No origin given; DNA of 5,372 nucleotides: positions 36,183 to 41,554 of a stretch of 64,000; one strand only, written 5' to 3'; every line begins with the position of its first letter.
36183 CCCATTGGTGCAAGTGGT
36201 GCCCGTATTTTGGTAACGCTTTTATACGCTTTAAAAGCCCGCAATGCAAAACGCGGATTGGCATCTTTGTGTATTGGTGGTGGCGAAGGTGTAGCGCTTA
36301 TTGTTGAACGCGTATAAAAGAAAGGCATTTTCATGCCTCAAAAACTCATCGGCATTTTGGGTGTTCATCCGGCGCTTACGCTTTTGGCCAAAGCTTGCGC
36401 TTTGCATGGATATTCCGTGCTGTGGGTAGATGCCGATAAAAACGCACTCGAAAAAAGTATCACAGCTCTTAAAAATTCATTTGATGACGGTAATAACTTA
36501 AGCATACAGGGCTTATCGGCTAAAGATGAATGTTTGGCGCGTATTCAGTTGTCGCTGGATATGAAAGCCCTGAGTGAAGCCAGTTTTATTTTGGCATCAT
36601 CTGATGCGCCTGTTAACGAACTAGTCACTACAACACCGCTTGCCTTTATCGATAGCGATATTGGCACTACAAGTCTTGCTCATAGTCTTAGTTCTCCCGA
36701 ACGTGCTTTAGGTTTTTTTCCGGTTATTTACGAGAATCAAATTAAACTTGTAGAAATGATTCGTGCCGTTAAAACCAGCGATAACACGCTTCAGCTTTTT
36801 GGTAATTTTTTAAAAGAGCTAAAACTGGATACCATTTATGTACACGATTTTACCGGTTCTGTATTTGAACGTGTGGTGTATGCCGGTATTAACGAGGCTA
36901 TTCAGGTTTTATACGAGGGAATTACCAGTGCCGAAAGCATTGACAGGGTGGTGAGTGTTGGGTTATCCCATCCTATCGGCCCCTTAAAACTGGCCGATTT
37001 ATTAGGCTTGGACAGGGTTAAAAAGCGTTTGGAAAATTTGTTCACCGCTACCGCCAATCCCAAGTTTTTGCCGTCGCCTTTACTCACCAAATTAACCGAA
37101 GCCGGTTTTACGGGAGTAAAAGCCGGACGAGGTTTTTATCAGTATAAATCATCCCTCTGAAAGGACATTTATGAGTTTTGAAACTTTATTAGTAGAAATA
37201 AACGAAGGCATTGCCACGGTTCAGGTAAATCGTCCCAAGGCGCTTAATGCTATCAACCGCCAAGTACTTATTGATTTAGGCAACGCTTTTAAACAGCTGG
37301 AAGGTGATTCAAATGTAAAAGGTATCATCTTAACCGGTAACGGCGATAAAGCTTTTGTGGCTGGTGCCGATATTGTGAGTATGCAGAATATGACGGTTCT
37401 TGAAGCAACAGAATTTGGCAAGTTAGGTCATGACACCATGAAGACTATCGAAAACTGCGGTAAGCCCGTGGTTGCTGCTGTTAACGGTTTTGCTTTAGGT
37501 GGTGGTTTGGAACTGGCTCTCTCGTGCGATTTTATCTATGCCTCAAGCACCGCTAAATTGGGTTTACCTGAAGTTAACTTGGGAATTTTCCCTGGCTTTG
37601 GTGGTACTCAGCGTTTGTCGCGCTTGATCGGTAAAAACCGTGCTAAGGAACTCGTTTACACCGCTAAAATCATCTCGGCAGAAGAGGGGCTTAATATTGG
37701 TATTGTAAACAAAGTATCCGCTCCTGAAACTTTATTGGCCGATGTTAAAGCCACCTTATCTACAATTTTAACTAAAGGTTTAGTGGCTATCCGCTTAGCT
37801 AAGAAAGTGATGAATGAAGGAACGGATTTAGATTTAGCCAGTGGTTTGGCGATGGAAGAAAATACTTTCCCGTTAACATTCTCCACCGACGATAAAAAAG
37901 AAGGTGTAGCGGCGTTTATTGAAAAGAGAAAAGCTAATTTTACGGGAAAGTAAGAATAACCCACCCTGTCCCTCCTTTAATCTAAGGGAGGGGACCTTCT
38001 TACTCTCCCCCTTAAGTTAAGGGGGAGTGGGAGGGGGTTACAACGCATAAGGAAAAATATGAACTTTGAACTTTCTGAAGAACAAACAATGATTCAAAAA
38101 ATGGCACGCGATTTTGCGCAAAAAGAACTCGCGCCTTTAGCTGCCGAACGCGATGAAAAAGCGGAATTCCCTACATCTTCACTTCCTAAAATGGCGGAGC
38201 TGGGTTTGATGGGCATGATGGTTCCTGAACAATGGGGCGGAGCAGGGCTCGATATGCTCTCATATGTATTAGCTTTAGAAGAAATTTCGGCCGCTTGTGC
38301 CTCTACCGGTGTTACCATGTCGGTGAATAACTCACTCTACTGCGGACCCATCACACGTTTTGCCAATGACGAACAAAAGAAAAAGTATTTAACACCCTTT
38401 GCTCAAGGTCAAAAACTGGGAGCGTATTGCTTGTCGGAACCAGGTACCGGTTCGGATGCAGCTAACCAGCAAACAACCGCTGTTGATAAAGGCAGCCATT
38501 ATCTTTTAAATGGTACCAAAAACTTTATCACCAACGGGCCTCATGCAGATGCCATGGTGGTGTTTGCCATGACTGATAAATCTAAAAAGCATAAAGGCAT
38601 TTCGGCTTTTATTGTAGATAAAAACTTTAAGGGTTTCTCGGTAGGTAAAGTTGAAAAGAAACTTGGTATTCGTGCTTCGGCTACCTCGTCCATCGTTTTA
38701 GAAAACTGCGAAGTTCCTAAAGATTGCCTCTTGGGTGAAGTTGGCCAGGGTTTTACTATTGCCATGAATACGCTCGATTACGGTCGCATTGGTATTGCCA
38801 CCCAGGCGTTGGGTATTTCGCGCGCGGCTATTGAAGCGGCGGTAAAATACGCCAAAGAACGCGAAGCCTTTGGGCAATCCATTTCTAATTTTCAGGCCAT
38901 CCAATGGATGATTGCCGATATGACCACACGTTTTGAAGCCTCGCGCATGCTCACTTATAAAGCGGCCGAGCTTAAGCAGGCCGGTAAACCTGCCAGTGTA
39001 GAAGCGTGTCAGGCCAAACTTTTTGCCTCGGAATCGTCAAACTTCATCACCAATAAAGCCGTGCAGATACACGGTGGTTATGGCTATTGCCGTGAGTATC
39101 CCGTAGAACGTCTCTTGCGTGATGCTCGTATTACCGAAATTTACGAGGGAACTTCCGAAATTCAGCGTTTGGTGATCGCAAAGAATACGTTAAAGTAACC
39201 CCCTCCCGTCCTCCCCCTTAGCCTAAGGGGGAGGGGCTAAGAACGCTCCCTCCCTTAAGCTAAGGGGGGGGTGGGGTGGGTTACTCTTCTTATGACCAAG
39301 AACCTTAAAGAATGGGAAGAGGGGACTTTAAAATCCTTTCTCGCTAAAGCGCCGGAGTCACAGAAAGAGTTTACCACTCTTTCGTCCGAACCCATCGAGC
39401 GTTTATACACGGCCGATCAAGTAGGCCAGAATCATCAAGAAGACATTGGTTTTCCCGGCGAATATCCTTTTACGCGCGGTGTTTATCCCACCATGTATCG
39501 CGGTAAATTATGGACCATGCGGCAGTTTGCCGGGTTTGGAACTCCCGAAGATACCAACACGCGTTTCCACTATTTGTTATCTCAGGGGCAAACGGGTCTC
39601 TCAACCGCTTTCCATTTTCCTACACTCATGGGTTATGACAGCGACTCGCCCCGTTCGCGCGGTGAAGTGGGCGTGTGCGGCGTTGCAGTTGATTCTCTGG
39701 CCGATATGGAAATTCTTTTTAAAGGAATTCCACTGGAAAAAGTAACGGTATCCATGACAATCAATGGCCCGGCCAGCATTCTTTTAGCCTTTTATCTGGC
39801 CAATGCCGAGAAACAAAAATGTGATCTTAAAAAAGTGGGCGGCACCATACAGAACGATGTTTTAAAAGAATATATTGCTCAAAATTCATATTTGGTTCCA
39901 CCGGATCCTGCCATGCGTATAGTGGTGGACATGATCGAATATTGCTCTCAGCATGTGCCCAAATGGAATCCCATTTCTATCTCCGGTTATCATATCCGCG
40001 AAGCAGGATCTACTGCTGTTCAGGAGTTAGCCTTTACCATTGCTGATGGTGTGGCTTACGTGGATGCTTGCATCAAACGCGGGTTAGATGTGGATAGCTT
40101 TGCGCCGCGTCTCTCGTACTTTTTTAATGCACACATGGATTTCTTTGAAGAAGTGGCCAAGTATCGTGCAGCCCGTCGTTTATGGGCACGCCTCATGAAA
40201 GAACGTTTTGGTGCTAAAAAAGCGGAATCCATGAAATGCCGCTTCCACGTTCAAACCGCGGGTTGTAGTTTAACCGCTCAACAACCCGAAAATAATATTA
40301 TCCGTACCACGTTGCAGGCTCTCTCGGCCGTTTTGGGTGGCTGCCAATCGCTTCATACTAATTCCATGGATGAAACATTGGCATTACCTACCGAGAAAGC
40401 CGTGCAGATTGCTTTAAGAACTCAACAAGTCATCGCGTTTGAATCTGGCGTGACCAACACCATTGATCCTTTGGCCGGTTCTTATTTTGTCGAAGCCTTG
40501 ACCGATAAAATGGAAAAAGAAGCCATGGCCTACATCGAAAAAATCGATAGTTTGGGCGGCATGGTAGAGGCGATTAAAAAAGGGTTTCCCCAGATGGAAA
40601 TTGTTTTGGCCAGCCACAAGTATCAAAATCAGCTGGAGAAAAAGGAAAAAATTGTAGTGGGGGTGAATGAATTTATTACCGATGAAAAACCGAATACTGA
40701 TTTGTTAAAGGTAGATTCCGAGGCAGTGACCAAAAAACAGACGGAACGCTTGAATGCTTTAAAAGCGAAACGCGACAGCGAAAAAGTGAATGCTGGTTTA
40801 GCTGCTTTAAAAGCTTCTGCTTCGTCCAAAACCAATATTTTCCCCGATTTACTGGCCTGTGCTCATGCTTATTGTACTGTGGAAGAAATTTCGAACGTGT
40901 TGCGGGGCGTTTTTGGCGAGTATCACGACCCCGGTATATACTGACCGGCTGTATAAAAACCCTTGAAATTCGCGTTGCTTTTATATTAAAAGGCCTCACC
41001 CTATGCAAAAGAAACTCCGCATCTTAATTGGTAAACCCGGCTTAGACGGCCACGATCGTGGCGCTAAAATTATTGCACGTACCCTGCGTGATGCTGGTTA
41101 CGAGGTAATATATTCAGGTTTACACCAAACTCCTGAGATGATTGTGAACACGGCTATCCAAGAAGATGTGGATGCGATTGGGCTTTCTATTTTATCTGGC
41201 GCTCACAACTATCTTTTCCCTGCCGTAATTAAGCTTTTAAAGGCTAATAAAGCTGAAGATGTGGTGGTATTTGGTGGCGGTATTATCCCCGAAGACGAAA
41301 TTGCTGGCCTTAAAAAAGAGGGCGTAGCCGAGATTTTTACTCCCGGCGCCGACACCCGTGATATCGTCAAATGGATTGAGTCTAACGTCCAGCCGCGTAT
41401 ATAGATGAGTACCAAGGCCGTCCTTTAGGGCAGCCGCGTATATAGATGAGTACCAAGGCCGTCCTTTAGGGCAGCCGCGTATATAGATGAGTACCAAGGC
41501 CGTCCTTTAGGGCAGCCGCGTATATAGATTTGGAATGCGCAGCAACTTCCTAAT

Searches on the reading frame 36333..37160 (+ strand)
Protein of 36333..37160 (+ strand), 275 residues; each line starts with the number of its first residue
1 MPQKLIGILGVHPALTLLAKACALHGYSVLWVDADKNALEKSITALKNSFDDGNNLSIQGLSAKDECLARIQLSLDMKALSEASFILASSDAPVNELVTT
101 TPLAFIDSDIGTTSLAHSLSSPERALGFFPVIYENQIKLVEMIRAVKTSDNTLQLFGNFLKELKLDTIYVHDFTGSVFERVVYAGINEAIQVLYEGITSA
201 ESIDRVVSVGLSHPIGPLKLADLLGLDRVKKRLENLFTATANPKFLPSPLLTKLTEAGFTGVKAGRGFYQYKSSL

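Call 34: search_protein_families(library=pfam, proteins=[window:36333-37160:+], max_evalue=0.001)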
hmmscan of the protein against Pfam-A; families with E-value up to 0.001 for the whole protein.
window:36333-37160:+ (275 aa): 2 families
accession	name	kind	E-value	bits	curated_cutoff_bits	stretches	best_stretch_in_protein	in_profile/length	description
PF00725.27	3HCDH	-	3.7e-22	79.1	22.1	1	177-271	3-97/97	3-hydroxyacyl-CoA dehydrogenase, C-terminal domain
PF02737.24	3HCDH_N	-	3.4e-13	50.3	22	2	108-172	115-179/180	3-hydroxyacyl-CoA dehydrogenase, NAD binding domain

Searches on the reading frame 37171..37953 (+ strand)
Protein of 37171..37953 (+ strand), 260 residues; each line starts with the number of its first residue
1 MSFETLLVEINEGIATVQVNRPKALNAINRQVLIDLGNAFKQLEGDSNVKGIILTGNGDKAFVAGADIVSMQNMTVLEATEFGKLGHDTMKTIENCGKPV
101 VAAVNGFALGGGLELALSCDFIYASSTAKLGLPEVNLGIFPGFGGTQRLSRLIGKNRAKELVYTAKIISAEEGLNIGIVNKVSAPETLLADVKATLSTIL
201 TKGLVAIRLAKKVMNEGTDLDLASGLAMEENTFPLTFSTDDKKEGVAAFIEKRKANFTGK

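Call 34: search_protein_families(library=pfam, proteins=[window:37171-37953:+], max_evalue=0.001)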
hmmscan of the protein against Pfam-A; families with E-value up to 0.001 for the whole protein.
window:37171-37953:+ (260 aa): 2 families
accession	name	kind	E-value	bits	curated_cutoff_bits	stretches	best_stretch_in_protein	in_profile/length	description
PF00378.25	ECH_1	-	8.1e-72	242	27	1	9-259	1-250/251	Enoyl-CoA hydratase/isomerase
PF16113.10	ECH_2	-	4e-36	125.6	27.2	1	15-198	2-186/335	Enoyl-CoA hydratase/isomerase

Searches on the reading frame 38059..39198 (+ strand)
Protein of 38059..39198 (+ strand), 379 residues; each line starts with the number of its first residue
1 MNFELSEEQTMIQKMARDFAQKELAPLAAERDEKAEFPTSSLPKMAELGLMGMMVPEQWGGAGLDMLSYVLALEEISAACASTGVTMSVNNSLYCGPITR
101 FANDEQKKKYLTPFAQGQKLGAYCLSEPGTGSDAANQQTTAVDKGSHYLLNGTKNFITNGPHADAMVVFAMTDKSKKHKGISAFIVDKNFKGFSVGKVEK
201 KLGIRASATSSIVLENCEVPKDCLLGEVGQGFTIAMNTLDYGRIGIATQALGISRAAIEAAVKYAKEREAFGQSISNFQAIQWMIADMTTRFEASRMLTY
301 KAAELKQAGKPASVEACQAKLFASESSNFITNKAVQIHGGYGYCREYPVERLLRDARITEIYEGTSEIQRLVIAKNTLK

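Call 34: search_protein_families(library=pfam, proteins=[window:38059-39198:+], max_evalue=0.001)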
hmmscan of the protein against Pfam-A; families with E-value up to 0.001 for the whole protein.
window:38059-39198:+ (379 aa): 5 families
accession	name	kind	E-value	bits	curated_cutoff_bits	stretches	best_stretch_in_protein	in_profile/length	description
PF00441.29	Acyl-CoA_dh_1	-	3e-53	180.4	22.4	1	229-376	1-148/150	Acyl-CoA dehydrogenase, C-terminal domain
PF02771.21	Acyl-CoA_dh_N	-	4.4e-42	143.5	22.9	1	6-118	1-113/113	Acyl-CoA dehydrogenase, N-terminal domain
PF02770.24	Acyl-CoA_dh_M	-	3.8e-27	94.7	33.3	1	122-217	1-97/97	Acyl-CoA dehydrogenase, middle domain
PF08028.16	Acyl-CoA_dh_2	-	1.7e-23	83.8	22.7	1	244-366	1-133/134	Acyl-CoA dehydrogenase, C-terminal domain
PF22924.1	ACOX_C_alpha1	-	0.00089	19.5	27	0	263-368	50-159/169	Acyl-CoA oxidase, C-alpha1 domain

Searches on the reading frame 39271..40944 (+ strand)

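Call 34: search_protein_families(library=pfam, proteins=[window:39271-40944:+], max_evalue=0.001)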
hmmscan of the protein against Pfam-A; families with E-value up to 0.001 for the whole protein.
window:39271-40944:+ (557 aa): 1 family
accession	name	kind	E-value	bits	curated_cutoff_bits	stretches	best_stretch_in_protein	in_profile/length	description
PF01642.28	MM_CoA_mutase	-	4.5e-224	745.2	22.1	1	36-549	2-512/512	Methylmalonyl-CoA mutase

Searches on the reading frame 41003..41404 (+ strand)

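Call 34: search_protein_families(library=pfam, proteins=[window:41003-41404:+], max_evalue=0.001)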
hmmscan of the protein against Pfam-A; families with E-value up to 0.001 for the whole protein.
window:41003-41404:+ (133 aa): 1 family
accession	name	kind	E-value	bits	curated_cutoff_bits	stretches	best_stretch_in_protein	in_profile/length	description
PF02310.24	B12-binding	-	1.3e-23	83.5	32.1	1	6-120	2-118/121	B12 binding domain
